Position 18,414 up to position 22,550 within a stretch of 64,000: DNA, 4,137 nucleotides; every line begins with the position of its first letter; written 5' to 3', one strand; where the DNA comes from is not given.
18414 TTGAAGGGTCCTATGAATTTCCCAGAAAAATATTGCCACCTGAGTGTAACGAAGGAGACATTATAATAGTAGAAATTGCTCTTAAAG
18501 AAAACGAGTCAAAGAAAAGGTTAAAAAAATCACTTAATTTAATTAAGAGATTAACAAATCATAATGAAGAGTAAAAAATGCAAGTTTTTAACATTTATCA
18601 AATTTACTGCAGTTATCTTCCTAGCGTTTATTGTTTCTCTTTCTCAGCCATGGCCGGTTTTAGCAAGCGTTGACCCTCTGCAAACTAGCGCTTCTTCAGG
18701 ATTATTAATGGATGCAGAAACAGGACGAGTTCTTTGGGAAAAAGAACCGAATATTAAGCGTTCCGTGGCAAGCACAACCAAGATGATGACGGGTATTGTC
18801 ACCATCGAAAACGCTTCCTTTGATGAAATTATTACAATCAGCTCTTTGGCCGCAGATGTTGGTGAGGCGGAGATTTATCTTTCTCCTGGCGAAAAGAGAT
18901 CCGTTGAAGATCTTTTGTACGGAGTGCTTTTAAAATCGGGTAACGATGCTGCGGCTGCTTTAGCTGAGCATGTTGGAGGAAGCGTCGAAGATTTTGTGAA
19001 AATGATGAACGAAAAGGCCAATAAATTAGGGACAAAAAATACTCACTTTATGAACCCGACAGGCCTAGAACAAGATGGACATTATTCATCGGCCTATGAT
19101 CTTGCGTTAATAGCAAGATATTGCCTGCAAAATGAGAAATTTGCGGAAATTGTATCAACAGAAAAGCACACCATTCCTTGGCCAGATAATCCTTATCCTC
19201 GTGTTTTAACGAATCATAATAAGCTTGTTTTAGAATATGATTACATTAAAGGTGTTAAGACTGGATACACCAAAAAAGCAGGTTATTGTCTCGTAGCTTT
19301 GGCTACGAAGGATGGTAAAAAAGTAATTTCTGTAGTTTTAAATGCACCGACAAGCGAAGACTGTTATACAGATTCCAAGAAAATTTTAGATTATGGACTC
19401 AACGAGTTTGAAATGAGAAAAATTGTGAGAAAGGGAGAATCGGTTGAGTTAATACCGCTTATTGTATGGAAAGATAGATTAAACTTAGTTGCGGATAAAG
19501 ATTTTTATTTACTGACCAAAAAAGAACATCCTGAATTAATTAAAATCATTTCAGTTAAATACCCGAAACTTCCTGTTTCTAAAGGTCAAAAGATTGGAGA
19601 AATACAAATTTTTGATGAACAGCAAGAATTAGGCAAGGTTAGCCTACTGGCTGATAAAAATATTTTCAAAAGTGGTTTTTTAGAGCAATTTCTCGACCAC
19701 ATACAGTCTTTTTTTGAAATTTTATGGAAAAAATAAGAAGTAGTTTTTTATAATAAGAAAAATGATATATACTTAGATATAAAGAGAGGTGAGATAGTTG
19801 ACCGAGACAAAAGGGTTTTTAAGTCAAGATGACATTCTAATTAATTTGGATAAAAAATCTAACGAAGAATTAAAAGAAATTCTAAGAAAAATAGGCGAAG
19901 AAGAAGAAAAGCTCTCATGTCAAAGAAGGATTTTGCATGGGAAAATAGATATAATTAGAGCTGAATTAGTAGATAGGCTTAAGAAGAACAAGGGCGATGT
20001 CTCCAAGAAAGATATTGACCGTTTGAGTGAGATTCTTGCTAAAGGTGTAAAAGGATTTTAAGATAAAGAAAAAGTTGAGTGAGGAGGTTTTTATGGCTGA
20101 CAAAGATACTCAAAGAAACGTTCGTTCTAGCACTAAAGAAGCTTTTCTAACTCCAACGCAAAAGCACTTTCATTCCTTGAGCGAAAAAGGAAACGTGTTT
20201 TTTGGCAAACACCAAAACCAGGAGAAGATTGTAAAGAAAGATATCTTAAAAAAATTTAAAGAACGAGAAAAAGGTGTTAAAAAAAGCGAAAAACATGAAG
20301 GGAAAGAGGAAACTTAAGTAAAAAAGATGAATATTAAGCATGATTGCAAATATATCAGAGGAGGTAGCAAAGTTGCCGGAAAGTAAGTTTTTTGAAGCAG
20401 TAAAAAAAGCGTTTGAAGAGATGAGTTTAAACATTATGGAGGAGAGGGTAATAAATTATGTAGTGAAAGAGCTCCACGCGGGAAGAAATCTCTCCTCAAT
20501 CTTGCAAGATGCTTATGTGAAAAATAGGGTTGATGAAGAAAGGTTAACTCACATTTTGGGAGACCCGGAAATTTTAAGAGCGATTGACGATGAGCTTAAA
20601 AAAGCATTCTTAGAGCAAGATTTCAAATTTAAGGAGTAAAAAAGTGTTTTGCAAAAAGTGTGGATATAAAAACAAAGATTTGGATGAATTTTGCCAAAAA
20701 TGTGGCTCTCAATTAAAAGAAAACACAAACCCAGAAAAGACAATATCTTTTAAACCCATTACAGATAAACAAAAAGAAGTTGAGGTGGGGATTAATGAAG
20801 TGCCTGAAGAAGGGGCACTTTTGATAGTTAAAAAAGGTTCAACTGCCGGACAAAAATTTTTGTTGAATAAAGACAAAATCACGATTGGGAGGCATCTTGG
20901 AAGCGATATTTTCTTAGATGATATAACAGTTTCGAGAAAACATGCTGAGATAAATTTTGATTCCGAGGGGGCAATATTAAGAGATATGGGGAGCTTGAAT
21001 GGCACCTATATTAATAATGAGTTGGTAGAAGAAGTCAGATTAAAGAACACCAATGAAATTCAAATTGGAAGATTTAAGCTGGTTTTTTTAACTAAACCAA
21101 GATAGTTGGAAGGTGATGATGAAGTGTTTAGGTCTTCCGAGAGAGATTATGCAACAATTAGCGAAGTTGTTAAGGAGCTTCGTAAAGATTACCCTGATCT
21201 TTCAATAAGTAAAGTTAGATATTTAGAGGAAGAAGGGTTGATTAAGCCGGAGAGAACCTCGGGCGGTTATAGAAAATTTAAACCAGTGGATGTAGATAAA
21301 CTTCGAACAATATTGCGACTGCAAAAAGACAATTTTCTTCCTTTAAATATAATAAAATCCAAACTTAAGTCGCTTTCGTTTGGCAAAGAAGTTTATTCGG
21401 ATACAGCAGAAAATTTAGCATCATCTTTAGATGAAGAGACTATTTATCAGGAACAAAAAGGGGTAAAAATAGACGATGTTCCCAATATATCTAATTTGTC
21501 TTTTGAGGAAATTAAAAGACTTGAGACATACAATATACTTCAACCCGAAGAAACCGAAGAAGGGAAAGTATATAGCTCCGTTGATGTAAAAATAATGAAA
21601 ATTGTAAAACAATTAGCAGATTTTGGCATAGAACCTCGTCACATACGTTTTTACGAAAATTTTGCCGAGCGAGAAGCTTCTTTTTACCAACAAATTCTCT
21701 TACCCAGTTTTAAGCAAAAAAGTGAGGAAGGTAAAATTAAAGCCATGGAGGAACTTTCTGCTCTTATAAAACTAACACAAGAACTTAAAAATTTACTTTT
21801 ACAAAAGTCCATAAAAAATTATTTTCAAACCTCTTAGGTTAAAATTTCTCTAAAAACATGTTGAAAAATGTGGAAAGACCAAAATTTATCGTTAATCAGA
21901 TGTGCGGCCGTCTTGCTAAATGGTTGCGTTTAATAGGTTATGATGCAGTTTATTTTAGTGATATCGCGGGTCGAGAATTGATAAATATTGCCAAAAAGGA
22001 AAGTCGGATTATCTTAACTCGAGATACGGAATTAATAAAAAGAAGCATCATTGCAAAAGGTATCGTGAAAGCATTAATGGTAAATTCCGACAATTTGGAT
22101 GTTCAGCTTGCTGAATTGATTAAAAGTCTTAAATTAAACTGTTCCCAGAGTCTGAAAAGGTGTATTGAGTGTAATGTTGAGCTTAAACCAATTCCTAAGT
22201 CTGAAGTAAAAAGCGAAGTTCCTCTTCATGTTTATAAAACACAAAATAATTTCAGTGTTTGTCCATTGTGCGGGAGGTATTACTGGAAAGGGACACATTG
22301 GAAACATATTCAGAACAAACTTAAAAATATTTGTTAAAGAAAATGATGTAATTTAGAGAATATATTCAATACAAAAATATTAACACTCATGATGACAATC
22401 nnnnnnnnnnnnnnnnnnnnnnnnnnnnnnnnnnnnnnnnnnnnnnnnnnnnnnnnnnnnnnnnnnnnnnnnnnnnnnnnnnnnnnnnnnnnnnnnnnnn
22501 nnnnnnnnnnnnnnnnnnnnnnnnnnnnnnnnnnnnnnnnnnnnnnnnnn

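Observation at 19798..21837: Five-gene operon: three unknown small proteins, a zinc-ribbon FHA protein and an FtsR-like MerR regulator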

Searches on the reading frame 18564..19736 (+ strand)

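Call 4: search_protein_families(library=pfam, proteins=[window:18564-19736:+], max_evalue=0.1)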
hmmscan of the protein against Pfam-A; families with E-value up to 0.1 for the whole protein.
window:18564-19736:+ (390 aa): 3 families
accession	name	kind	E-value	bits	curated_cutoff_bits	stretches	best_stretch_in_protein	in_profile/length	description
PF00768.25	Peptidase_S11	-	6.4e-71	239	27.6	1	36-263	5-239/239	D-alanyl-D-alanine carboxypeptidase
PF07943.18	PBP5_C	-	2.7e-12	47.1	21.2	1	282-367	1-89/91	Penicillin-binding protein 5, C-terminal domain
PF13354.11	Beta-lactamase2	-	0.00032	20.6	22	1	49-166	5-121/214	Beta-lactamase enzyme family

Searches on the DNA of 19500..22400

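Call 84: search_rna_families(source=window, start=19500, end=22400, threshold=evalue, max_evalue=1)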
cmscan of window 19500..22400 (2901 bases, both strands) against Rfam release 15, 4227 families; matches with E-value up to 1: 2.
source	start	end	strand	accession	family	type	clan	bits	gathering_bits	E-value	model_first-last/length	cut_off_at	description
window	22103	22205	+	RF00099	SNORD22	Gene; snRNA; snoRNA; CD-box;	-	22.2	50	0.15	1-126/126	no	Small nucleolar RNA SNORD22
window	22245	22318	+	RF03915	MIR5286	Gene; miRNA;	-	19.9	93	0.9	1-78/78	no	MIR5286 microRNA precursor family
